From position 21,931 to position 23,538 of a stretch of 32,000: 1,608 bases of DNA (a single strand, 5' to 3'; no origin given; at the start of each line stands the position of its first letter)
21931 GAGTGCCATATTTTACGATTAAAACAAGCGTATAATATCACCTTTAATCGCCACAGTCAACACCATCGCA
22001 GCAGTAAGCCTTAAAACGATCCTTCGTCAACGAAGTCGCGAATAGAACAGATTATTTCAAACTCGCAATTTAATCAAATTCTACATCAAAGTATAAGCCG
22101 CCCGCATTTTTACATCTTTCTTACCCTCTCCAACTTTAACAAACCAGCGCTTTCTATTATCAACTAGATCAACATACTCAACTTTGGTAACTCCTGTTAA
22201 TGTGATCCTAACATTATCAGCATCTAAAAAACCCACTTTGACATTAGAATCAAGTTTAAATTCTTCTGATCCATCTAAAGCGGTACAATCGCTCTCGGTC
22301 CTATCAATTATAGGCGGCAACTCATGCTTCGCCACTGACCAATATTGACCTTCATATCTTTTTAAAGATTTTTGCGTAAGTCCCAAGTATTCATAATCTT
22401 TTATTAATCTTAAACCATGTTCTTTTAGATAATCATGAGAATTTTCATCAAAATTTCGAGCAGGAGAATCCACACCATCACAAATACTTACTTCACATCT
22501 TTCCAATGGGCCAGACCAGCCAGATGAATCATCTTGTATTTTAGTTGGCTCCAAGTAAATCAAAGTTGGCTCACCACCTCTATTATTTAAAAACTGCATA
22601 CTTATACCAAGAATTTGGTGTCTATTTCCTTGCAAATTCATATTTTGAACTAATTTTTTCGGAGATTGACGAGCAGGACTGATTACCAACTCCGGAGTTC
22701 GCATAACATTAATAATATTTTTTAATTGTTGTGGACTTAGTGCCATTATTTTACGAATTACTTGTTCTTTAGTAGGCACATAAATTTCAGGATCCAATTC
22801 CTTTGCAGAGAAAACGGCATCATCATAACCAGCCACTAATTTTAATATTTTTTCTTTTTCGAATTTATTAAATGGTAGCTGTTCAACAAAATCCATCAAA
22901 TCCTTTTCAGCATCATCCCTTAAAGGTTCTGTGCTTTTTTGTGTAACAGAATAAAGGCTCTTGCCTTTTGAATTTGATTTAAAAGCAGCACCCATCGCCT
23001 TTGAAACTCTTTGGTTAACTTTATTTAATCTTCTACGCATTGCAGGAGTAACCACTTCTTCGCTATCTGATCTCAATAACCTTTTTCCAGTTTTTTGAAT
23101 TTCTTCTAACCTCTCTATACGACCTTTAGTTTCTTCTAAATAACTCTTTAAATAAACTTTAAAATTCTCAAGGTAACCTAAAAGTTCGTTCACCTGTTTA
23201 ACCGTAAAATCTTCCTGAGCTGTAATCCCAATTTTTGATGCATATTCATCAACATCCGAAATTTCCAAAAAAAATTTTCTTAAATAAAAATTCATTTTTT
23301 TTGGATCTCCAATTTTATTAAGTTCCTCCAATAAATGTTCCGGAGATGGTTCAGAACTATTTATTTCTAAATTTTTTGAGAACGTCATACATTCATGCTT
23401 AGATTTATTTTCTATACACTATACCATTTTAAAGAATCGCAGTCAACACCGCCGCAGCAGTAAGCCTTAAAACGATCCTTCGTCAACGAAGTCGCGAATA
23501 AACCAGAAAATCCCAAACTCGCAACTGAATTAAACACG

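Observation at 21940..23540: ~100-bp module duplicated upstream of two consecutive orphan genes, forming direct repeats around the 435-aa gene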

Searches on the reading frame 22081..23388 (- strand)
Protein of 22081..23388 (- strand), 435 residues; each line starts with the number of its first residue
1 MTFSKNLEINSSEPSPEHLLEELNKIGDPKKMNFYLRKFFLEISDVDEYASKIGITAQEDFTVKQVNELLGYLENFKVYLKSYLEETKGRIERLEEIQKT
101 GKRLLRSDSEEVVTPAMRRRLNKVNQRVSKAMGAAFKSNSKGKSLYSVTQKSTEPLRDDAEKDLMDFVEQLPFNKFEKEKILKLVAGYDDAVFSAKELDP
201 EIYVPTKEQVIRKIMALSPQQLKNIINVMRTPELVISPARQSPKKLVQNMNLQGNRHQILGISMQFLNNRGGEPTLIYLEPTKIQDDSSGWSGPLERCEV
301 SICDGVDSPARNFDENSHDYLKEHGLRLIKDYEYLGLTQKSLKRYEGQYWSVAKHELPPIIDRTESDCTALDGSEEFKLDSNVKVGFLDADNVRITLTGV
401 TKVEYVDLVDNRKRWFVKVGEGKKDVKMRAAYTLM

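Call 9: search_protein_families(library=pfam, proteins=[window:22081-23388:-], max_evalue=1)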
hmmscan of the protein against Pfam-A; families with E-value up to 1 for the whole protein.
window:22081-23388:- (435 aa): 1 family
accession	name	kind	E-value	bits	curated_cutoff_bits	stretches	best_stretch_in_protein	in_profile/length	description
PF24219.2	DUF7438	-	0.034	14.9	25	0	177-192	5-20/57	Family of unknown function (DUF7438)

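Call 13: find_encoding_contigs(protein=window:22081-23388:-, flank=10000, max_places=10)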
Protein window:22081-23388:- (435 aa): 3 contigs read that carry it; 2 places shown.
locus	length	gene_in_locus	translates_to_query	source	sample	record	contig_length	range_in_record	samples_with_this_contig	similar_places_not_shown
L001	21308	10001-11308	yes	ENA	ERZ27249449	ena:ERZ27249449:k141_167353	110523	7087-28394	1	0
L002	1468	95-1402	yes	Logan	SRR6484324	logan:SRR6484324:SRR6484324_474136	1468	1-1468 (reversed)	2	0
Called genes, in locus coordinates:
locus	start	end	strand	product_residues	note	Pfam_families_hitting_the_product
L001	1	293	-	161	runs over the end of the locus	PF00383:dCMP_cyt_deam_1, PF14437:MafB19-deam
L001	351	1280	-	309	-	PF01008:IF-2B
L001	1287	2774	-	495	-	PF02885:Glycos_trans_3N, PF00591:Glycos_transf_3, PF07831:PYNP_C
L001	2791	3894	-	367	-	PF00871:Acetate_kinase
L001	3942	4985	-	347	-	PF01515:PTA_PTB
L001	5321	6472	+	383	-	-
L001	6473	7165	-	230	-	PF02811:PHP (faint)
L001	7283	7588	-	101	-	-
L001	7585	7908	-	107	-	-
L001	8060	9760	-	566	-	PF00749:tRNA-synt_1c, PF19269:Anticodon_2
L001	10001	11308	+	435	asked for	-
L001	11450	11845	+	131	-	-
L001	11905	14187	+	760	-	PF13491:FtsK_4TM, PF17854:FtsK_alpha, PF01580:FtsK_SpoIIIE, PF09397:FtsK_gamma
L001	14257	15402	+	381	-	PF00106:adh_short, PF01073:3Beta_HSD, PF01370:Epimerase, PF02719:Polysacc_synt_2, PF04321:RmlD_sub_bind, PF08659:KR, PF13561:adh_short_C2 (weak), PF16363:GDP_Man_Dehyd, +1 more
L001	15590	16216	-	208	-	-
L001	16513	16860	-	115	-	-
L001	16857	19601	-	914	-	PF07517:SecA_DEAD, PF00270:DEAD (weak), PF01043:SecA_PP_bind, PF21090:P-loop_SecA, PF07516:SecA_SW, PF02810:SEC-C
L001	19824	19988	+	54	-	-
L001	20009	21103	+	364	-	PF02559:CarD_TRCF_RID (weak), PF21095:CarD_C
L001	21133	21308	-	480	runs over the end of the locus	PF13727:CoA_binding_3, PF02397:Bac_transf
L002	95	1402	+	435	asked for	-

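Call 15: find_homologous_proteins(query=window:22081-23388:-, max_evalue=0.001)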
Query window:22081-23388:- (435 aa): 1 proteins with E <= 0.001 among 7236 candidates.
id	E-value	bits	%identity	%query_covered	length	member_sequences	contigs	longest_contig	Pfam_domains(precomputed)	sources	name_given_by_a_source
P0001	2.1e-286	967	100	100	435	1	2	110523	-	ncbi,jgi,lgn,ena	ncbi:MAG: hypothetical protein WC843_03855 [Candidatus Gracilibacteria bacterium]|jgi:hypothetical p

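Call 38: predict_structure(protein=window:22081-23388:-)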
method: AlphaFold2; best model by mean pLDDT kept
length: 435 residues; sequences in the alignment: 1
mean_pLDDT: 37.8   pTM: 0.21
mean pLDDT of the five models: 37.8, 36.9, 34.1, 33.5, 32.9
residues with pLDDT >= 90: 0; 70-90: 0; 50-70: 10; < 50: 425
segments of 3 or more residues with pLDDT < 50: 1-61, 63-378, 380-394, 401-415, 422-426, 429-435
pLDDT, mean of each block of 10 residues (from residue 1): 26 39 46 48 40 45 47 41 40 43 42 43 46 40 34 37 43 43 41 30 38 41 36 26 34 33 28 32 32 29 31 39 36 32 27 25 29 42 40 46 44 46 48 33
secondary structure, 60 per line:
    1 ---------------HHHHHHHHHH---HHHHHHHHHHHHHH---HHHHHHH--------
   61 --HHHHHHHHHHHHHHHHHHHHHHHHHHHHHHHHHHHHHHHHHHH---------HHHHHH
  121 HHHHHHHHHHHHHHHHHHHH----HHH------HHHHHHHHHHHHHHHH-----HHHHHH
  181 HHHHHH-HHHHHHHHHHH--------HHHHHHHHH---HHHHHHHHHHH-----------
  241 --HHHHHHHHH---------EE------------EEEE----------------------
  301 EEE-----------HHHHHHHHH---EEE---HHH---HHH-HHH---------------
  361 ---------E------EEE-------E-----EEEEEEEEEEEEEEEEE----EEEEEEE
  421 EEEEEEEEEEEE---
elements in order: H16-25 H29-42 H46-52 H63-105 H115-140 H154-169 H175-186 H188-198 H207-215 H219-229 H243-251 E275-278 E301-303 H315-323 E327-329 E377-379 E393-409 E414-432
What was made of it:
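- Tried and rejected: The single-sequence structure of the 435-aa protein is unusable (pLDDT 38, call 38).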

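Call 39: search_protein_representatives(protein=window:22081-23388:-)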
Query: 435 residues. Proteins with E-value up to 0.001 (for the whole library): 42; up to 1e-10: 15; up to 1e-30: 2. The best 42 are listed.
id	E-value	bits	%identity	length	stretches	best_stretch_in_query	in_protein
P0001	6.6e-287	967.2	100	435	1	1-435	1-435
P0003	5.9e-31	124.2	33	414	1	10-346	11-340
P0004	6.2e-28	114.3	32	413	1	15-309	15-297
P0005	3.6e-19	85.4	31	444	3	6-151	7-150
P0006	5.1e-17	78.3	30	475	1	88-347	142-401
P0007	5.1e-17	78.3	37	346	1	10-178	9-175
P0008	7.1e-17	77.9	34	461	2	150-257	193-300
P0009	9.5e-15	70.9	40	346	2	147-242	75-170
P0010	4.5e-14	68.6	29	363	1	161-381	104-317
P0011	2.3e-13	66.3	36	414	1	99-244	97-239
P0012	4.2e-13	65.4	32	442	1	125-347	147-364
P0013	1.5e-12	63.6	36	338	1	14-165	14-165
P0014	6.0e-12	61.6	40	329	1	10-154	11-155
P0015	2.1e-11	59.8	36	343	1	8-153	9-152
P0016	9.7e-11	57.7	38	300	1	171-347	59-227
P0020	3.5e-09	52.5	39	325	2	175-257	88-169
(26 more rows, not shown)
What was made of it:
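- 22081..23388 (-): 435-aa gene. It has an N-terminal helical domain (about residues 1-150) shared with DUF4256 fusion proteins, and a C-terminal domain of about 280 aa that defines an unnamed family. The exhaustive search returns 42 proteins at E <= 1e-3, including the protein itself (call 39).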

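Call 41: search_protein_families(library=pfam, alignment_id=A3, max_evalue=0.01)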
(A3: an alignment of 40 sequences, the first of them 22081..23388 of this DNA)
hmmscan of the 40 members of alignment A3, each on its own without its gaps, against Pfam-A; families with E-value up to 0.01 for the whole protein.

A. member 1, window:22081-23388:- (435 aa): 0 families

B. families by the number of members that match (of 40 scanned): 4 families
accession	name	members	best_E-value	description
PF14066.11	DUF4256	5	2e-57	Protein of unknown function (DUF4256)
PF18282.7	RAP80_UIM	1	0.0011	RAP80 N-terminal ubiquitin interaction motif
PF25313.1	BRWD_AD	1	0.0044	BRWD/PHIP ancillary domain-like domain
PF25705.1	Gad1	1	0.0059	Gabija anti-defense 1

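Call 42: search_solved_structures(query=A3, max_evalue=1)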
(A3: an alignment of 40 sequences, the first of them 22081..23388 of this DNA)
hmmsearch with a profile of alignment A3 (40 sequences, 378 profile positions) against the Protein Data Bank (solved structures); distinct sequences matched with E-value up to 1: 5.
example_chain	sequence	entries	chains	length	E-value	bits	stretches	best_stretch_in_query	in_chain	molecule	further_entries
2ptr_A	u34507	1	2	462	0.069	15.6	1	104-166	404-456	Adenylosuccinate lyase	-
2pts_A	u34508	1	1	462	0.069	15.6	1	104-166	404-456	Adenylosuccinate lyase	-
2ptq_A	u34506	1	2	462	0.07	15.6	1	104-166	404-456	Adenylosuccinate lyase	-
3gzh_A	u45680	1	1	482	0.16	14.4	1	104-165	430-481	Adenylosuccinate lyase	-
4nsl_A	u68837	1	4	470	0.38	13.1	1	104-165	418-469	Adenylosuccinate lyase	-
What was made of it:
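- No recombinase domain was found in the 435-aa protein or in its family (calls 9, 41, 42).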

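Call 44: find_homologous_proteins(query=A4, max_evalue=0.001)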
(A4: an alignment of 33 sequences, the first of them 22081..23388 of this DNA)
Query A4 (33 sequences) (435 aa, profile of the alignment): 2 proteins with E <= 0.001 among 8000 candidates.
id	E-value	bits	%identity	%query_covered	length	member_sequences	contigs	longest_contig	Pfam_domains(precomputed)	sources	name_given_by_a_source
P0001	7.2e-64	234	100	100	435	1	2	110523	-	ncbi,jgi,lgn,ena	ncbi:MAG: hypothetical protein WC843_03855 [Candidatus Gracilibacteria bacterium]|jgi:hypothetical p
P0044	2.3e-37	147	27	9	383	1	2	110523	-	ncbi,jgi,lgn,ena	ncbi:MAG: hypothetical protein WC843_03880 [Candidatus Gracilibacteria bacterium]|jgi:hypothetical p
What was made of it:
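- Tried and rejected: A family-profile search through the word index returned only the window's own proteins (call 44).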

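Call 46: find_encoding_contigs(protein=P0003, flank=6000, max_places=4)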
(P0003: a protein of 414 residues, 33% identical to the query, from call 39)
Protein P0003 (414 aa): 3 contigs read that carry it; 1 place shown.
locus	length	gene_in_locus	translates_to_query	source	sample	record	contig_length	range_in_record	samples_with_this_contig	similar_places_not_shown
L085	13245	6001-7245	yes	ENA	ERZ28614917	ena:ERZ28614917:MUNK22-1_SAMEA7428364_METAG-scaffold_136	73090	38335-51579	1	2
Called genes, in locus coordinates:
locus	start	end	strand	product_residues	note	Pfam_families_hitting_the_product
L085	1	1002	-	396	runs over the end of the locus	PF00085:Thioredoxin (weak), PF13462:Thioredoxin_4, PF01323:DSBA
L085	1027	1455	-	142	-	-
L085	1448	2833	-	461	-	PF13393:tRNA-synt_His, PF00587:tRNA-synt_2b, PF03129:HGTP_anticodon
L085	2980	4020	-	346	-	PF03706:LPG_synthase_TM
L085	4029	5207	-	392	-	PF00814:TsaD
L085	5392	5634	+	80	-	-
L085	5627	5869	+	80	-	-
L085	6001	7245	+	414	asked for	-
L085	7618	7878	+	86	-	-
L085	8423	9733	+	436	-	PF01743:PolyA_pol, PF12627:PolyA_pol_RNAbd, PF01966:HD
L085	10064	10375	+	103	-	-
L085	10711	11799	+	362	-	-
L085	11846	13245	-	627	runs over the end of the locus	PF01938:TRAM (weak), PF05958:tRNA_U5-meth_tr (weak), PF01170:UPF0020 (weak), PF05175:MTS (faint), PF13847:Methyltransf_31 (weak), PF05958:tRNA_U5-meth_tr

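Call 53: list_cluster_members(proteins=[P0003, P0004, P0005, P0006, P0009, P0010, P0012, P0016, P0020, P0013])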
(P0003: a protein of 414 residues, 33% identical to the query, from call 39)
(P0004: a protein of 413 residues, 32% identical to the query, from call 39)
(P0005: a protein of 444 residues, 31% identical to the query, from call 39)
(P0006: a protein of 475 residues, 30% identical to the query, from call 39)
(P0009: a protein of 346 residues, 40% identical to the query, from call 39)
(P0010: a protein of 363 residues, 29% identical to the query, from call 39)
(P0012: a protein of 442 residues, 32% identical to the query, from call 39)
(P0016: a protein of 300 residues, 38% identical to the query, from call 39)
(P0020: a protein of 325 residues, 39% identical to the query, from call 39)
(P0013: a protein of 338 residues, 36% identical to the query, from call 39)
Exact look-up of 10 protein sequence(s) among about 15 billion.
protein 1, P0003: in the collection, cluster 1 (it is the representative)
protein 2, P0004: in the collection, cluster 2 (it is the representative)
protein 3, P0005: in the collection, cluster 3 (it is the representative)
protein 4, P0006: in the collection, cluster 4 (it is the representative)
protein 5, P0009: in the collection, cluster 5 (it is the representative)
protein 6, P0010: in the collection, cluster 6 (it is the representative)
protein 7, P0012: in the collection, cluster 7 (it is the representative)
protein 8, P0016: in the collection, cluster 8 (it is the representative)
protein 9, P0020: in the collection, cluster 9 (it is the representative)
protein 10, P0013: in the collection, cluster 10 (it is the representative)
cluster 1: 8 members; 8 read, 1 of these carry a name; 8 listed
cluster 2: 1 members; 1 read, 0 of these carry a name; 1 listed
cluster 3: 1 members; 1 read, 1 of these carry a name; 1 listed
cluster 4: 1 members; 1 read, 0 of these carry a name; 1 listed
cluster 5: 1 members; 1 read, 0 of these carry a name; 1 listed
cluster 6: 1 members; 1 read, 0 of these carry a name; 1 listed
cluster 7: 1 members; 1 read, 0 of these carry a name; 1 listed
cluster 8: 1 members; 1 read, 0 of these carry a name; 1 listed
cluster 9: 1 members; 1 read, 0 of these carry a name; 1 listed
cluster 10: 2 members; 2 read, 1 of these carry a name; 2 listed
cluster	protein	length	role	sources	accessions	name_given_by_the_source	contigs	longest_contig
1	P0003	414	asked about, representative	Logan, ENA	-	-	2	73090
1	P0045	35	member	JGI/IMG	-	hypothetical protein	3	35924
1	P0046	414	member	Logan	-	-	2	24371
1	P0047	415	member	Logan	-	-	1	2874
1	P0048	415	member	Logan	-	-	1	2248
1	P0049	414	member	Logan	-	-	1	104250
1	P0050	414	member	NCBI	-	-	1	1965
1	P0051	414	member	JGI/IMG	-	-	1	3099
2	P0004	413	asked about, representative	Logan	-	-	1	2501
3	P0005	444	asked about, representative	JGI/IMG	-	hypothetical protein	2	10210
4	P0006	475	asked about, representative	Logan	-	-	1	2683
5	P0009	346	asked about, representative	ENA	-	-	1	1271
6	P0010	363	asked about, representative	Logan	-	-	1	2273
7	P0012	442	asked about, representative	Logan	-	-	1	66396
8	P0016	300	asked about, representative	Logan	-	-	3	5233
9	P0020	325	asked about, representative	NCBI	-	-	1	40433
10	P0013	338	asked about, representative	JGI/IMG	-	hypothetical protein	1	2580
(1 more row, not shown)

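Call 56: find_encoding_contigs(protein=P0012, flank=6000, max_places=3)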
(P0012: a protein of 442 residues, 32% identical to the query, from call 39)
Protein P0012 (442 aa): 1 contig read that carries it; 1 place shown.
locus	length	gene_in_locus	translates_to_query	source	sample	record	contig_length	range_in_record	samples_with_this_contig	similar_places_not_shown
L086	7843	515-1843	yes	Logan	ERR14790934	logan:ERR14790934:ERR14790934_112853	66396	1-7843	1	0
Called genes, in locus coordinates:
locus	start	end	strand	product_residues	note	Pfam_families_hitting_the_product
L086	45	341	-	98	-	-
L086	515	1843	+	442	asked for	-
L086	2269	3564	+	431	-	PF00696:AA_kinase, PF13840:ACT_7 (faint), PF22629:ACT_AHAS_ss (faint), PF22468:ACT_9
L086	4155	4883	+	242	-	PF01996:F420_ligase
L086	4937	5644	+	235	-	PF03315:SDH_beta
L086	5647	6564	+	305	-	PF03313:SDH_alpha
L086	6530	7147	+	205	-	PF00551:Formyl_trans_N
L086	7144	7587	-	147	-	PF00581:Rhodanese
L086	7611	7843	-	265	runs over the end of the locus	PF00535:Glycos_transf_2, PF10111:Glyco_tranf_2_2, PF13641:Glyco_tranf_2_3, PF13506:Glyco_transf_21, PF13632:Glyco_trans_2_3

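Call 57: find_encoding_contigs(protein=P0020, flank=6000, max_places=3)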
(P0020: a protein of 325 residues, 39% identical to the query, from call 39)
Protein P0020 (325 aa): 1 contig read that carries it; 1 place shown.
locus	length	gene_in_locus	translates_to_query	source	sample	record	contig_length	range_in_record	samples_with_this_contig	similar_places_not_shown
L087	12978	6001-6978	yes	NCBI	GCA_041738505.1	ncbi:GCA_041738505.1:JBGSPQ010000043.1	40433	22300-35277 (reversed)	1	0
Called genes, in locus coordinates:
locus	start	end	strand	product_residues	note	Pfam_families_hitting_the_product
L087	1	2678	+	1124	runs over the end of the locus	-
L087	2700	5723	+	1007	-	PF07728:AAA_5 (faint)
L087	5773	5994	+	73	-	-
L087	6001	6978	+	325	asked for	-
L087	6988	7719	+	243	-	PF14066:DUF4256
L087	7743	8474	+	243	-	PF14066:DUF4256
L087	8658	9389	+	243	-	PF14066:DUF4256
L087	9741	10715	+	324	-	-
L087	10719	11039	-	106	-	-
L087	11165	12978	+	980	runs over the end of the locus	PF00395:SLH, PF11369:DUF3160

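Call 59: search_protein_families(library=phrogs, proteins=[window:22081-23388:-], max_evalue=0.1)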
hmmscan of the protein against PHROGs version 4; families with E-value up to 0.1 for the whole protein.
window:22081-23388:- (435 aa): 0 families

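Call 60: search_protein_families(library=padloc, proteins=[window:22081-23388:-], max_evalue=0.1)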
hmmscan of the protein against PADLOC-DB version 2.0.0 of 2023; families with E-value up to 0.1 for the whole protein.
window:22081-23388:- (435 aa): 0 families

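Call 65: find_encoding_contigs(protein=L001:2791-3894:-, flank=10000, max_places=2)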
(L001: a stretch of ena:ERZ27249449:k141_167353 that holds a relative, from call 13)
Protein L001:2791-3894:- (367 aa): 2 contigs read that carry it; 2 places shown.
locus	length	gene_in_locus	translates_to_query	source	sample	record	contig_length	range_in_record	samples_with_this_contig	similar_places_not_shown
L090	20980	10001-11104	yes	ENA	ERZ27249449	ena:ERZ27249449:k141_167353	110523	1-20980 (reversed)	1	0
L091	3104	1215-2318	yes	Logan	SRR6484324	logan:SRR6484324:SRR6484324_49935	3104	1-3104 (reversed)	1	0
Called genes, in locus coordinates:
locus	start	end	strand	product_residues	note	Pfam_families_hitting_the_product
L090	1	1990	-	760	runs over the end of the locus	PF13491:FtsK_4TM, PF17854:FtsK_alpha, PF01580:FtsK_SpoIIIE, PF09397:FtsK_gamma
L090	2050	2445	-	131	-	-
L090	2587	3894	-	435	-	-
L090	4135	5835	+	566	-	PF00749:tRNA-synt_1c, PF19269:Anticodon_2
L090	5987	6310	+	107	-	-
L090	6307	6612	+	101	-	-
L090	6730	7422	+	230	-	PF02811:PHP (faint)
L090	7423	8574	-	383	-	-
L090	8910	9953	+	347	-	PF01515:PTA_PTB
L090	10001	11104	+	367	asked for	PF00871:Acetate_kinase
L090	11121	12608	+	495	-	PF02885:Glycos_trans_3N, PF00591:Glycos_transf_3, PF07831:PYNP_C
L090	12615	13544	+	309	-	PF01008:IF-2B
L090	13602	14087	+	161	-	PF00383:dCMP_cyt_deam_1, PF14437:MafB19-deam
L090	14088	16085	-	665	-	-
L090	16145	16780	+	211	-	PF00117:GATase, PF07722:Peptidase_C26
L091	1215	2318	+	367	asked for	PF00871:Acetate_kinase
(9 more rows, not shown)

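Call 81: search_protein_families(library=ncbifam, proteins=[window:22081-23388:-], max_evalue=0.1)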
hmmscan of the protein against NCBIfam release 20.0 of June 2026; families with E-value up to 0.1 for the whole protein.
window:22081-23388:- (435 aa): 1 family
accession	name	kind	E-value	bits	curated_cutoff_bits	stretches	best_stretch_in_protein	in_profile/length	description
NF000955.1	PRK00099.1-1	equivalog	0.01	15.6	85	1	174-232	92-152/168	50S ribosomal protein L10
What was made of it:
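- On Integrative element with attL/attR: The only gene in the unit has no recombinase domain in Pfam, NCBIfam, PHROGs or PADLOC, and no PDB sequence match (calls 9, 42, 59, 60, 81).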

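Call 86: find_encoding_contigs(protein=P0049, flank=8000, max_places=2)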
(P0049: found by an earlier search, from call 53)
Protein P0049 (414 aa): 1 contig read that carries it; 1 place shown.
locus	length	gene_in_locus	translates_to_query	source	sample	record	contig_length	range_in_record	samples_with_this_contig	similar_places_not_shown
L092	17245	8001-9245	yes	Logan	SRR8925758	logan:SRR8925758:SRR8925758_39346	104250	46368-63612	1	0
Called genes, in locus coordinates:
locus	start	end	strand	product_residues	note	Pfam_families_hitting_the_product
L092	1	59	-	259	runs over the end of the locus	PF20772:TACO1_YebC_N, PF01709:Transcrip_reg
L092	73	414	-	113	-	-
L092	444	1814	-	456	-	PF00395:SLH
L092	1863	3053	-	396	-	PF00085:Thioredoxin (weak), PF13462:Thioredoxin_4, PF01323:DSBA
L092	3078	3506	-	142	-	-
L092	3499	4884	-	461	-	PF13393:tRNA-synt_His, PF00587:tRNA-synt_2b, PF03129:HGTP_anticodon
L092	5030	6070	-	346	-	PF03706:LPG_synthase_TM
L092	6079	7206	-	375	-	PF00814:TsaD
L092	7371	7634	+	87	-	-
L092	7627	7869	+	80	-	-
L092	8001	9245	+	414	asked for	-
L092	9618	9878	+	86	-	-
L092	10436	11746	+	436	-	PF01743:PolyA_pol, PF12627:PolyA_pol_RNAbd, PF01966:HD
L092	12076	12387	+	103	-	-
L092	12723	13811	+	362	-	-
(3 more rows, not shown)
